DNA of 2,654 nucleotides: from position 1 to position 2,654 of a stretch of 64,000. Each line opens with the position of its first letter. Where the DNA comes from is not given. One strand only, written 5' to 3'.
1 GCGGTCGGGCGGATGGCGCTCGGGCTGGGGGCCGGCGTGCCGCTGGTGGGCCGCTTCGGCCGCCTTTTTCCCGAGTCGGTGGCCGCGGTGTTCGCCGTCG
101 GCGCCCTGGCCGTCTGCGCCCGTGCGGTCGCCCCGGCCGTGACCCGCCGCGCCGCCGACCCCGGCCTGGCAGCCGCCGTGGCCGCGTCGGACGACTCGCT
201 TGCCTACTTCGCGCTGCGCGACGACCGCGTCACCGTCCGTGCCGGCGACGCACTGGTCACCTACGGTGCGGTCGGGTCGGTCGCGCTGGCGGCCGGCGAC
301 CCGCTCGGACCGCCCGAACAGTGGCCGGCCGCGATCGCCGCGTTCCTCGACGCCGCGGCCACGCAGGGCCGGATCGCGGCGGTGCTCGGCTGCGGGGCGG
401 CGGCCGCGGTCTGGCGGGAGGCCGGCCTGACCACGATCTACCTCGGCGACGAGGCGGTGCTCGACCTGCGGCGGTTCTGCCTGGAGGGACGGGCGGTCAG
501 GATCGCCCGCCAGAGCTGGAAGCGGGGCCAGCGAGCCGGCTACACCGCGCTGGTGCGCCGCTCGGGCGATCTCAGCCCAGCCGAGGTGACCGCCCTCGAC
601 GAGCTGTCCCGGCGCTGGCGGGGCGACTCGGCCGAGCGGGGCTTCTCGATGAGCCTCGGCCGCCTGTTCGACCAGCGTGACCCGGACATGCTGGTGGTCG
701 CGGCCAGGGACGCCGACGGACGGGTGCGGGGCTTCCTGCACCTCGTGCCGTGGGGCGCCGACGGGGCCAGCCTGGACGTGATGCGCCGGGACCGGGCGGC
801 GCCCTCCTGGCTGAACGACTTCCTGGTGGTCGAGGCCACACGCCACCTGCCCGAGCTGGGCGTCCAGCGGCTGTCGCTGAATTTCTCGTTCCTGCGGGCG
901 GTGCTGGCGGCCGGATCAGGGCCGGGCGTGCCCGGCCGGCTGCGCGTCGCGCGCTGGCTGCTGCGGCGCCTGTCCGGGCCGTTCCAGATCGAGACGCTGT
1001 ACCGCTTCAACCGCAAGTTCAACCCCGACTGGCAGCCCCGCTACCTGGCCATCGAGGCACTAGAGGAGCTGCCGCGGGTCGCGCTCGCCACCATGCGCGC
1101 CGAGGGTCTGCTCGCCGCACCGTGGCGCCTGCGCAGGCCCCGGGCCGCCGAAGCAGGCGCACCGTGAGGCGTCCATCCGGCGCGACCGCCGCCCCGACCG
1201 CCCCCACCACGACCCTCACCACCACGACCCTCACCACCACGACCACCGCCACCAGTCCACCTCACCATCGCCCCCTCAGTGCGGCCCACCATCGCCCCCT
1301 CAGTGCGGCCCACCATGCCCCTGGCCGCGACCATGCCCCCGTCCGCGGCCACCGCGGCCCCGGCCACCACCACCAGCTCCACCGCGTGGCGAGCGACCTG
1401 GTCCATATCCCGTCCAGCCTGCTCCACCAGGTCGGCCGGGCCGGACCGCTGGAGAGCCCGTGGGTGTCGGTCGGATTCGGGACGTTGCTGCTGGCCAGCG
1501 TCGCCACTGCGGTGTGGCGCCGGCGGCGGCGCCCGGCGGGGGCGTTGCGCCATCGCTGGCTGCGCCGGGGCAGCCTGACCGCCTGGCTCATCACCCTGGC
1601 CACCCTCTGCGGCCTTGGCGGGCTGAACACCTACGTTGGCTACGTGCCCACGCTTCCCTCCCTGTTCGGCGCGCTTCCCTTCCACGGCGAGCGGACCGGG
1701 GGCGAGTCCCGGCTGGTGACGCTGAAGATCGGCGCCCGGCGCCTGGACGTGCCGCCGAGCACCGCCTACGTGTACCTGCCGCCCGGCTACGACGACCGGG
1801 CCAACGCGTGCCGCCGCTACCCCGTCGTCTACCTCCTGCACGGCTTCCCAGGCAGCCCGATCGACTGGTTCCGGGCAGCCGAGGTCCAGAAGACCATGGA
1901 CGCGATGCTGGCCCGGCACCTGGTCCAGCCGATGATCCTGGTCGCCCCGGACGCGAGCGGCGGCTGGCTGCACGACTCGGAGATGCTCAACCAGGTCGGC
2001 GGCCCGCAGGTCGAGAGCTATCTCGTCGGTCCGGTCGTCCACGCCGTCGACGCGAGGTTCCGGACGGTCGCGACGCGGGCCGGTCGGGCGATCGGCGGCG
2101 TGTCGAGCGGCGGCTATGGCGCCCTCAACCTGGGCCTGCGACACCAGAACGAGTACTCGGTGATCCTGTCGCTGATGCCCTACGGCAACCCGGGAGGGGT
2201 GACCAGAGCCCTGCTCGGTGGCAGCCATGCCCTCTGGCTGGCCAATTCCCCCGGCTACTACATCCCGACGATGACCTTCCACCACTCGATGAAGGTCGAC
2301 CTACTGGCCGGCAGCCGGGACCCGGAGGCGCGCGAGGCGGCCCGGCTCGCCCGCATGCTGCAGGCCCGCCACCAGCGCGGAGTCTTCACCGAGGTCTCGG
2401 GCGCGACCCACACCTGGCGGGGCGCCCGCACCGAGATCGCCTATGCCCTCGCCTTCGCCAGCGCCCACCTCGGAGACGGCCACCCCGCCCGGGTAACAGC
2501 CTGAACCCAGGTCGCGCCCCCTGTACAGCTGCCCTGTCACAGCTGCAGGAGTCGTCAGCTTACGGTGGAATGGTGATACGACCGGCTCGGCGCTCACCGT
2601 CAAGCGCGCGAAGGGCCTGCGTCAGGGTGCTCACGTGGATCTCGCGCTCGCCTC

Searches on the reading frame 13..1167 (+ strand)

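Call 46: search_protein_families(library=ncbifam, proteins=[window:13-1167:+], max_evalue=0.000001)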
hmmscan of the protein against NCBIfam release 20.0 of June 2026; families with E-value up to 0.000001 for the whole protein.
window:13-1167:+ (384 aa): 2 families
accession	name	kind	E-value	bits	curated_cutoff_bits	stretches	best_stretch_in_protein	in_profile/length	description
NF002821.0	PRK02983.1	equivalog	1.2e-105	354.6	742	1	57-376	256-577/1102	bifunctional lysylphosphatidylglycerol synthetase/lysine--tRNA ligase LysX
NF033480.1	bifunc_MprF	equivalog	3.3e-36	124.9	600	1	42-362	516-837/841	bifunctional lysylphosphatidylglycerol flippase/synthetase MprF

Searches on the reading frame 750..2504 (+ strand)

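Call 46: search_protein_families(library=ncbifam, proteins=[window:750-2504:+], max_evalue=0.000001)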
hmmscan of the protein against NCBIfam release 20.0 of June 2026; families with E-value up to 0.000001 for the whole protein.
window:750-2504:+ (584 aa): 1 family
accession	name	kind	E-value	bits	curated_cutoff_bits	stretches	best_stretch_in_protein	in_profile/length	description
NF041944.1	Xylase_Ferestase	equivalog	3e-13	48.8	1200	1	338-467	483-612/694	bifunctional endo-1,4-beta-xylanase/feruloyl esterase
